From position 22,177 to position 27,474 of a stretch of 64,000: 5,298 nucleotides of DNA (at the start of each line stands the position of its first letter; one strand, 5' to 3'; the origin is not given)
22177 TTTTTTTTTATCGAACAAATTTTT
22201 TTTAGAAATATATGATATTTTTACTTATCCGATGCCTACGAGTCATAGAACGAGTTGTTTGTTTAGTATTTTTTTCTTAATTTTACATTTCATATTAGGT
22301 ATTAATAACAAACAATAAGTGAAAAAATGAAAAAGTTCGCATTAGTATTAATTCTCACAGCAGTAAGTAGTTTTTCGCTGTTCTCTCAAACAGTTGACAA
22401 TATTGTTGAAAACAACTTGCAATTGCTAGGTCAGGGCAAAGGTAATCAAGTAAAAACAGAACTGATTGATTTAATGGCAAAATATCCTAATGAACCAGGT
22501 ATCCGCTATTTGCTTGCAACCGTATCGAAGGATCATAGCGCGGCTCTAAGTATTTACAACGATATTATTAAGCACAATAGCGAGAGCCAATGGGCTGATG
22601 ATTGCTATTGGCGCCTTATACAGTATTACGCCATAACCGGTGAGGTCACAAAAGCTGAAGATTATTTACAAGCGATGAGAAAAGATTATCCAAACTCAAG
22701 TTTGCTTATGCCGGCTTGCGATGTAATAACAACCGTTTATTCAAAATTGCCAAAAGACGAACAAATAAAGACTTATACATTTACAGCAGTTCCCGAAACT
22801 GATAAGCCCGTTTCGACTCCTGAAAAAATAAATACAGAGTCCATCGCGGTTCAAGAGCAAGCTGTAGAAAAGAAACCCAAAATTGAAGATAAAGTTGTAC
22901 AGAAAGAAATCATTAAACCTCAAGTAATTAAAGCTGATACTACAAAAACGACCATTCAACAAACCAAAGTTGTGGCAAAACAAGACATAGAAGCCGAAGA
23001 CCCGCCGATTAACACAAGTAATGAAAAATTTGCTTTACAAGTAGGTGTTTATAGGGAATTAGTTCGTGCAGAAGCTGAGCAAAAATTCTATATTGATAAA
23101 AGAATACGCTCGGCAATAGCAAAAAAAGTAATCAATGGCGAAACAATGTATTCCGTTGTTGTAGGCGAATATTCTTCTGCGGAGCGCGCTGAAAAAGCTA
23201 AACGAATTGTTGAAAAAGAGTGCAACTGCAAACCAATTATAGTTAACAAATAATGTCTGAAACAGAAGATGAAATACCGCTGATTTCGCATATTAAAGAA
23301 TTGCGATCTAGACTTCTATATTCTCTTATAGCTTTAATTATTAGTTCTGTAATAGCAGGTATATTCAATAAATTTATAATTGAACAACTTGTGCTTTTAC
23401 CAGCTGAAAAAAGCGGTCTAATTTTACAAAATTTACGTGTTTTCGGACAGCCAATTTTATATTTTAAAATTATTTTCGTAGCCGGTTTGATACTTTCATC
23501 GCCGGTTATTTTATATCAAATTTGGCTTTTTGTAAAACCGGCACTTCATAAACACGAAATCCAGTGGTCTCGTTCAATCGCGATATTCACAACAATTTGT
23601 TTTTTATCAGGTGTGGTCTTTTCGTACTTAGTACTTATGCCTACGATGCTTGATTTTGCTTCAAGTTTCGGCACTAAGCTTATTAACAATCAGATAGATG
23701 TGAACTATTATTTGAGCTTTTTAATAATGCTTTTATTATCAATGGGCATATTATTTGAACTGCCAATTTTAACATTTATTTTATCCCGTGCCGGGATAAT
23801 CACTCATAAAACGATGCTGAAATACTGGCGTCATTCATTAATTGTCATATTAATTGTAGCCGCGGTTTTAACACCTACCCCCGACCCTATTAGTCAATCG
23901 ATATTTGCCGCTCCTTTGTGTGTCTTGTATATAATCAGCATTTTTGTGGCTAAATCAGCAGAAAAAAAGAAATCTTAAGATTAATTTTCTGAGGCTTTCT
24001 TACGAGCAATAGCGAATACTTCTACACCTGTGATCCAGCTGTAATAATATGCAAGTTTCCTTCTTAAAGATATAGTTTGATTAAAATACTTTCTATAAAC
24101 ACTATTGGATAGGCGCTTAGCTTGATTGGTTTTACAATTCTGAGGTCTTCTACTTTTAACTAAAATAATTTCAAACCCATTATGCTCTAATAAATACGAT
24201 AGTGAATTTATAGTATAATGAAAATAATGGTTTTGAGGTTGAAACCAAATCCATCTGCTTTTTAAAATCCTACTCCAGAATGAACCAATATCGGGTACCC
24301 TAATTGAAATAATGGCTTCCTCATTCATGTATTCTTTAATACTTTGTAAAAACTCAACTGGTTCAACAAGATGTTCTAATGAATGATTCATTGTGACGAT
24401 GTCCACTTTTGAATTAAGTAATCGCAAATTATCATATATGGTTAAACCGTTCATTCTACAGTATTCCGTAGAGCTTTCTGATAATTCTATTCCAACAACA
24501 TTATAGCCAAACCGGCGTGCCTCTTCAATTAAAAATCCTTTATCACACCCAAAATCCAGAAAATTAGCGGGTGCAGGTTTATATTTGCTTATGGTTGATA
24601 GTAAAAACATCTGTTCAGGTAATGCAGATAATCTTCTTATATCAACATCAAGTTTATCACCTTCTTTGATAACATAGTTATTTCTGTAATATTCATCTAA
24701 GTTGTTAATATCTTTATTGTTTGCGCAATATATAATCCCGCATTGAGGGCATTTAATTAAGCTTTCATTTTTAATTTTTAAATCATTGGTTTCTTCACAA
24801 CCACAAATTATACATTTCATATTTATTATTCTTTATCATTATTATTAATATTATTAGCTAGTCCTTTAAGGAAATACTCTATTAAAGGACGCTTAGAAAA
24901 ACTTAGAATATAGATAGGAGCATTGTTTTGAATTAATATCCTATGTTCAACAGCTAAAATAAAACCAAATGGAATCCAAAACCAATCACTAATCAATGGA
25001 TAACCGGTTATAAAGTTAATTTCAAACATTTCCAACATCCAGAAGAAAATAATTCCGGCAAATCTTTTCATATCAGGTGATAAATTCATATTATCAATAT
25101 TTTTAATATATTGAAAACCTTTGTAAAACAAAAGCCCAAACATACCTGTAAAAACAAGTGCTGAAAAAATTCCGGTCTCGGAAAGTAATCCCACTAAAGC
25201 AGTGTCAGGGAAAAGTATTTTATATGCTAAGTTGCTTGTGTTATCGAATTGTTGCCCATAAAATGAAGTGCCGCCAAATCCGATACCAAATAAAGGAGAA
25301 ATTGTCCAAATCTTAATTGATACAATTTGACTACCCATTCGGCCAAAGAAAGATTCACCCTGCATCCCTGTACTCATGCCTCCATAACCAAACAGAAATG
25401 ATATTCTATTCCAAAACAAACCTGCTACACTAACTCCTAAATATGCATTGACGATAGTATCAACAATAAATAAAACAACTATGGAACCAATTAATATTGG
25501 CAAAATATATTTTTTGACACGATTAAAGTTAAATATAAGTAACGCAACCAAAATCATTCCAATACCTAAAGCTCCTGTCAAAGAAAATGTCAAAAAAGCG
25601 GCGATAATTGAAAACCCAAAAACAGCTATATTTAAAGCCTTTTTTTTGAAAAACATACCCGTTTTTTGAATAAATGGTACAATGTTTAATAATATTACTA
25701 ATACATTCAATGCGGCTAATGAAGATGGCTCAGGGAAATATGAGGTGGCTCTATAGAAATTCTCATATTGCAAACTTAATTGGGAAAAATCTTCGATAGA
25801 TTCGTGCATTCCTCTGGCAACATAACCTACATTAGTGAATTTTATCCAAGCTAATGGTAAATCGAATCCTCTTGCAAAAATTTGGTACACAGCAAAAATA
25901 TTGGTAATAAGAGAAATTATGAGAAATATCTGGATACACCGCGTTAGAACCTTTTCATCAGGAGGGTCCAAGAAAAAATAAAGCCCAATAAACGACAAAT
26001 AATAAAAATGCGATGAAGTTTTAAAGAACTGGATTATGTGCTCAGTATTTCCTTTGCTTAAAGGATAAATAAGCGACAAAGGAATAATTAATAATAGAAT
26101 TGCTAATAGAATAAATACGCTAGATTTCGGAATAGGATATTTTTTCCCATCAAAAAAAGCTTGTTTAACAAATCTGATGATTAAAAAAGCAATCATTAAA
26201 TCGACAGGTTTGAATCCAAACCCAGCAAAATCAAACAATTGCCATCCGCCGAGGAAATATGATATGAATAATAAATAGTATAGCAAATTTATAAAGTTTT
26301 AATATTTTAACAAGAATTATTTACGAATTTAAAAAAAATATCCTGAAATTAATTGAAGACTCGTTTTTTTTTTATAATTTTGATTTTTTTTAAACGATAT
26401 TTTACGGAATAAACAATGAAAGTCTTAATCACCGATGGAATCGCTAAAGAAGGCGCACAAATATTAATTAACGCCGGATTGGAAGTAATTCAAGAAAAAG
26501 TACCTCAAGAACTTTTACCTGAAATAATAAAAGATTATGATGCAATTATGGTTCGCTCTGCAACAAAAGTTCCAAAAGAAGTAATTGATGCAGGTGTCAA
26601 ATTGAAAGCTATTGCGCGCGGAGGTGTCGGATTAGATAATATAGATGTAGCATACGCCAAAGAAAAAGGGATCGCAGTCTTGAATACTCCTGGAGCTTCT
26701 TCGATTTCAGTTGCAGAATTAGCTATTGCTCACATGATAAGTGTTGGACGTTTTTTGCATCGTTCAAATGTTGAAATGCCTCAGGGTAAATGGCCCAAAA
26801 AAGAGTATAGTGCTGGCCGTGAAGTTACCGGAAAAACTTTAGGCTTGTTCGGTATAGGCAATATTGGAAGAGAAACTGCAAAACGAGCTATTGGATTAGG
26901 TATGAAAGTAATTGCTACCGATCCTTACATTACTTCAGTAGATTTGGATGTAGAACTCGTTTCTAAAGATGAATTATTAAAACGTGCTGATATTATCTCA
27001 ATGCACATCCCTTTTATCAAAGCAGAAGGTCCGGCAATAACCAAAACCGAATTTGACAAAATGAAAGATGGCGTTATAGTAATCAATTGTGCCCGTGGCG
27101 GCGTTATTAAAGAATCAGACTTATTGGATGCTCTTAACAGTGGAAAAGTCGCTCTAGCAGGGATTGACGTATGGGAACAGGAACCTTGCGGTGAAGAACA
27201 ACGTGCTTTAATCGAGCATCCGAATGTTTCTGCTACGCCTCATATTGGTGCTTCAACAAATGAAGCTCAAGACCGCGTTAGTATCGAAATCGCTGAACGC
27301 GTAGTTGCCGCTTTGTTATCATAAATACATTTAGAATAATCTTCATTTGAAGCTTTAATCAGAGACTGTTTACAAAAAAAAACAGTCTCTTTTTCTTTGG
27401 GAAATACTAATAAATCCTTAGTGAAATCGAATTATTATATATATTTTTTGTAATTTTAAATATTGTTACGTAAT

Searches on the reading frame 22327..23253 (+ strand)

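Call 39: search_protein_families(library=pfam, proteins=[window:22327-23253:+], max_evalue=0.0001)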
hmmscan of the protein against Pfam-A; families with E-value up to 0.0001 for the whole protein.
window:22327-23253:+ (308 aa): 2 families
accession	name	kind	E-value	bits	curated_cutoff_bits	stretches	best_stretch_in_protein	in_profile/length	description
PF05036.18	SPOR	-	8.5e-08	32.9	21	1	232-293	2-62/76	SPOR domain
PF13428.12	TPR_14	-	2e-05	25.2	23.5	0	92-127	2-37/44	Tetratricopeptide repeat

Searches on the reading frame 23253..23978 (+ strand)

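Call 39: search_protein_families(library=pfam, proteins=[window:23253-23978:+], max_evalue=0.0001)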
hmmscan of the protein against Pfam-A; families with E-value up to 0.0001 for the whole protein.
window:23253-23978:+ (241 aa): 1 family
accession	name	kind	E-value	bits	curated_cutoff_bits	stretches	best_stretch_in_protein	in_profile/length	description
PF00902.23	TatC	-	4.9e-61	206.6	25.1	1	12-221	1-208/208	Sec-independent protein translocase protein (TatC)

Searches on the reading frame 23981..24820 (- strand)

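Call 39: search_protein_families(library=pfam, proteins=[window:23981-24820:-], max_evalue=0.0001)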
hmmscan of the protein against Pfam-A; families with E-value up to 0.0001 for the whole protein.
window:23981-24820:- (279 aa): 5 families
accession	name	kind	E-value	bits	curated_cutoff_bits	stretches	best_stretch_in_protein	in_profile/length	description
PF13489.12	Methyltransf_23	-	1.6e-20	73.9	27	1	74-219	13-162/164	Methyltransferase domain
PF08241.18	Methyltransf_11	-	1.6e-08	35.5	21.2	1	88-168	1-90/95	Methyltransferase domain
PF13847.12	Methyltransf_31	-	3.1e-06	27.4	27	1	86-177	6-113/145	Methyltransferase domain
PF08242.18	Methyltransf_12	-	3.2e-06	28.2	30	1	88-169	1-96/98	Methyltransferase domain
PF13649.12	Methyltransf_25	-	2.6e-05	25.3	27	1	88-164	2-92/97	Methyltransferase domain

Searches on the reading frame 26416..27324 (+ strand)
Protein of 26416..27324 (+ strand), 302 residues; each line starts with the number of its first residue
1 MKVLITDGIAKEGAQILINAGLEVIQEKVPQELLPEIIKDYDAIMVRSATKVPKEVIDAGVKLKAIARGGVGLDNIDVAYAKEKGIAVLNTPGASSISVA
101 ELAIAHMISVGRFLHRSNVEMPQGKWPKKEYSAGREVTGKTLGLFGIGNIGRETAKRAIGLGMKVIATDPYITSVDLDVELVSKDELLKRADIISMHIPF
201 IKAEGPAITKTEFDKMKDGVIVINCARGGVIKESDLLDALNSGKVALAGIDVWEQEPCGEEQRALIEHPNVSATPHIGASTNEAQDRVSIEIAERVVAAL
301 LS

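Call 39: search_protein_families(library=pfam, proteins=[window:26416-27324:+], max_evalue=0.0001)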
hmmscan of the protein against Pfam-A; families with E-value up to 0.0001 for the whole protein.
window:26416-27324:+ (302 aa): 2 families
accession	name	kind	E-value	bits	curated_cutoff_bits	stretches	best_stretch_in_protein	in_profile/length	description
PF02826.25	2-Hacid_dh_C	-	9.3e-53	178.7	25.1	1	104-278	1-178/178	D-isomer specific 2-hydroxyacid dehydrogenase, NAD binding domain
PF00389.36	2-Hacid_dh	-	8.3e-33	113.4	24.6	1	3-300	1-124/134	D-isomer specific 2-hydroxyacid dehydrogenase, catalytic domain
